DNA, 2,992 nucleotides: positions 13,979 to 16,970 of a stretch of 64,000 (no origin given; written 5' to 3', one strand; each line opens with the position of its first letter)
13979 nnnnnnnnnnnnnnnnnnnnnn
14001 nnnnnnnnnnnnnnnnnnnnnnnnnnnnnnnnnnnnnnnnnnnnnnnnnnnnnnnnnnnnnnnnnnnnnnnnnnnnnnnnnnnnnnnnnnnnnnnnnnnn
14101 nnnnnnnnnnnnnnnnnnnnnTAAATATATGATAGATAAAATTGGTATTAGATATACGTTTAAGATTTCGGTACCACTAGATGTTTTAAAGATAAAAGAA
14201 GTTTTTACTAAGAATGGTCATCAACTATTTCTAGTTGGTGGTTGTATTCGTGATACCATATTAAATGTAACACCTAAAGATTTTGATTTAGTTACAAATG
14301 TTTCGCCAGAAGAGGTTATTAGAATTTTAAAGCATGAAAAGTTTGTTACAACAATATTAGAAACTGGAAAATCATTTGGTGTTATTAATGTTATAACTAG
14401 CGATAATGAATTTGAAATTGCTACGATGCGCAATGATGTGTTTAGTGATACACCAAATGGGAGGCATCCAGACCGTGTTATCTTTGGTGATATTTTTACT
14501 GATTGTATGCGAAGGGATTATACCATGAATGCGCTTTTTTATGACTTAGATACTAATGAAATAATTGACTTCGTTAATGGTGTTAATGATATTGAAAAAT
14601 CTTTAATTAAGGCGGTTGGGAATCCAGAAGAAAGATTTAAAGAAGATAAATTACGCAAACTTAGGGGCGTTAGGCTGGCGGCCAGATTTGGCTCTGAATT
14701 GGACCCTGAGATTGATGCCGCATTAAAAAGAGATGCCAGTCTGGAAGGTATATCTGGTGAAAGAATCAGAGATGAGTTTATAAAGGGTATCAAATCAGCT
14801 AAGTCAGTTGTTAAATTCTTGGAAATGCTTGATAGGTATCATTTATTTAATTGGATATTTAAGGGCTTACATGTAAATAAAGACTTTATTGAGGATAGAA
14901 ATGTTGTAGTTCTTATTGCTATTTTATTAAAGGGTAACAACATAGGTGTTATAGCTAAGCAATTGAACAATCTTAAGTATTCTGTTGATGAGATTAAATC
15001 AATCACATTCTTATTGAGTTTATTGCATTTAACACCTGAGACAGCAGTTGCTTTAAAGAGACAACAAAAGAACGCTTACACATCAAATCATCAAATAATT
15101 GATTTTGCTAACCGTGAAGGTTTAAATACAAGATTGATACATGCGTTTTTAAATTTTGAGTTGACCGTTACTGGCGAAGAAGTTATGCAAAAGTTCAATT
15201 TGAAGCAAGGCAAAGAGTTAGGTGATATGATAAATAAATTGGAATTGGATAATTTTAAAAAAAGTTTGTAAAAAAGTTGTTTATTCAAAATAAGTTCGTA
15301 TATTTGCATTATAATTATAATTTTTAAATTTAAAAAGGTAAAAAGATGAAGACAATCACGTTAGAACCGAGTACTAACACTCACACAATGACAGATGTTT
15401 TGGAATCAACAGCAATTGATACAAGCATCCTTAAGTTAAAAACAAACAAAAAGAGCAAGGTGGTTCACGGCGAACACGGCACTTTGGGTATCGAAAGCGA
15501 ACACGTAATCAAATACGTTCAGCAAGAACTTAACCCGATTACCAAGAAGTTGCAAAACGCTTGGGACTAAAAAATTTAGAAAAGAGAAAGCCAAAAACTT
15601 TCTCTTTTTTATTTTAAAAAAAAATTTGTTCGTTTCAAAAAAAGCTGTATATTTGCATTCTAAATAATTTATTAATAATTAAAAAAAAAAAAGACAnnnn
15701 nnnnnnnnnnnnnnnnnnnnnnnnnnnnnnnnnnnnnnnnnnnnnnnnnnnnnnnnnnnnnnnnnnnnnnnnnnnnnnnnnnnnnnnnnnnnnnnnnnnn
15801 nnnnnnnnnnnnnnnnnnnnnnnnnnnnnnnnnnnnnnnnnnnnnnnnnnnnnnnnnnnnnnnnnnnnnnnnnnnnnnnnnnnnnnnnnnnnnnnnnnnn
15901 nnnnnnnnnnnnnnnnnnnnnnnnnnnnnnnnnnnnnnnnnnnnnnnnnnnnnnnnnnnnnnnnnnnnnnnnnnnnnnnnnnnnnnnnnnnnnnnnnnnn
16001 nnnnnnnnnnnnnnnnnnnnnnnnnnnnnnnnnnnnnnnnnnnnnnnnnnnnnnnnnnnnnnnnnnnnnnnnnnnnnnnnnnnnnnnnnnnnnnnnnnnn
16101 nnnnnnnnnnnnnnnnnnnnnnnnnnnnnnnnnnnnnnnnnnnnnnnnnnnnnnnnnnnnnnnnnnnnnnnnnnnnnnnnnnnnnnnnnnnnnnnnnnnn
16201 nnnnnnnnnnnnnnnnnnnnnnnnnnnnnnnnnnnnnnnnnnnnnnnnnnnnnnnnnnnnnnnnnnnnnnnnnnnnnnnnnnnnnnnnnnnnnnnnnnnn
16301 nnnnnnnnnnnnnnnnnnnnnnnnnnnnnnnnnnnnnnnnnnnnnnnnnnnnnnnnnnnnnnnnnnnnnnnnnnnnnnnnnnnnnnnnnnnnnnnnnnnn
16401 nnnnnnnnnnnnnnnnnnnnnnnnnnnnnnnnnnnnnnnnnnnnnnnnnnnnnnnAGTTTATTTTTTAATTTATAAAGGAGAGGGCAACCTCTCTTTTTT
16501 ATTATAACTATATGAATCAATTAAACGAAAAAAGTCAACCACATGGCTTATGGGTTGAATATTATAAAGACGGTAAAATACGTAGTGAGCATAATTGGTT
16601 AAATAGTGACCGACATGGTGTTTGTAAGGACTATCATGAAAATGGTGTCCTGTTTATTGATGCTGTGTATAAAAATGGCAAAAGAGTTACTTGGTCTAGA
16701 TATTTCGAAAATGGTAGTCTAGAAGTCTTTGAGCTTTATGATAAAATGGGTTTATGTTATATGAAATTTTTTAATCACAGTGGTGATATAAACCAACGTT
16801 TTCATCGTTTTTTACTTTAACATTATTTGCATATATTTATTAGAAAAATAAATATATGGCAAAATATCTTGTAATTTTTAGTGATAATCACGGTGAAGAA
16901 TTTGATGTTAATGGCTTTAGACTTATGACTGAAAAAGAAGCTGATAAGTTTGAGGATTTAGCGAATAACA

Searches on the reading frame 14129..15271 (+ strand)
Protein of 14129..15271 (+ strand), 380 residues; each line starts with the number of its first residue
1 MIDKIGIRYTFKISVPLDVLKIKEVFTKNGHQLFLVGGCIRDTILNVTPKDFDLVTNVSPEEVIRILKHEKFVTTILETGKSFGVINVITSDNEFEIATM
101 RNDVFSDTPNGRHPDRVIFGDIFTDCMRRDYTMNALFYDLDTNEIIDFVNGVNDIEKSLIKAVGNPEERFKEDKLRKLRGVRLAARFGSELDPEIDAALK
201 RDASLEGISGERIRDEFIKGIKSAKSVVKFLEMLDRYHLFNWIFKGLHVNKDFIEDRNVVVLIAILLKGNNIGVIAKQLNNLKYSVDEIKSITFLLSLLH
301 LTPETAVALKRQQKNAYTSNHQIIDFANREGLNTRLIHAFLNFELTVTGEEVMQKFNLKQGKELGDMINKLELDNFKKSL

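Call 6: search_protein_families(library=phrogs, proteins=[window:14129-15271:+], max_evalue=0.001)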
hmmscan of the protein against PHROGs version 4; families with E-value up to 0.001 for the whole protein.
window:14129-15271:+ (380 aa): 3 families
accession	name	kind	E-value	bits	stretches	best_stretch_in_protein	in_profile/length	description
phrog_2244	-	DNA, RNA and nucleotide metabolism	6.1e-50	171.8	1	30-296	2-284/392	tRNA nucleotidyltransferase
phrog_24229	-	DNA, RNA and nucleotide metabolism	4.8e-30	105.8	1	31-235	4-220/245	tRNA nucleotidyltransferase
phrog_1614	-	DNA, RNA and nucleotide metabolism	1.7e-07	32.2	1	24-68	28-73/268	nucleotidyltransferase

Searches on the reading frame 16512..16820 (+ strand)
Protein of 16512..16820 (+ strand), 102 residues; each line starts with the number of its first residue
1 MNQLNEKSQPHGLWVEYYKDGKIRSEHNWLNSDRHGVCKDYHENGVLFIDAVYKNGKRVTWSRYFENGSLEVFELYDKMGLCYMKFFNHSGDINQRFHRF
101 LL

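Call 46: search_protein_families(library=ncbifam, proteins=[window:16512-16820:+], max_evalue=0.01)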
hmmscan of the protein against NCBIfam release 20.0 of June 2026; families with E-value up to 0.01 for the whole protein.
window:16512-16820:+ (102 aa): 1 family
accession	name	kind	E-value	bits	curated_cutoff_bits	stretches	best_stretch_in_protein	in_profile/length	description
NF033566.1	adhes_LIC20035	equivalog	4.4e-06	25.8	250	0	31-71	272-312/434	LIC20035 family adhesin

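Call 47: search_protein_families(library=padloc, proteins=[window:16512-16820:+], max_evalue=0.01)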
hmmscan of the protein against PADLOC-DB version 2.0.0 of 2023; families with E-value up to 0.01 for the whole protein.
window:16512-16820:+ (102 aa): 0 families

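Call 48: search_protein_families(library=phrogs, proteins=[window:16512-16820:+], max_evalue=0.01)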
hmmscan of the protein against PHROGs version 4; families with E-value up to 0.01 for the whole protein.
window:16512-16820:+ (102 aa): 0 families
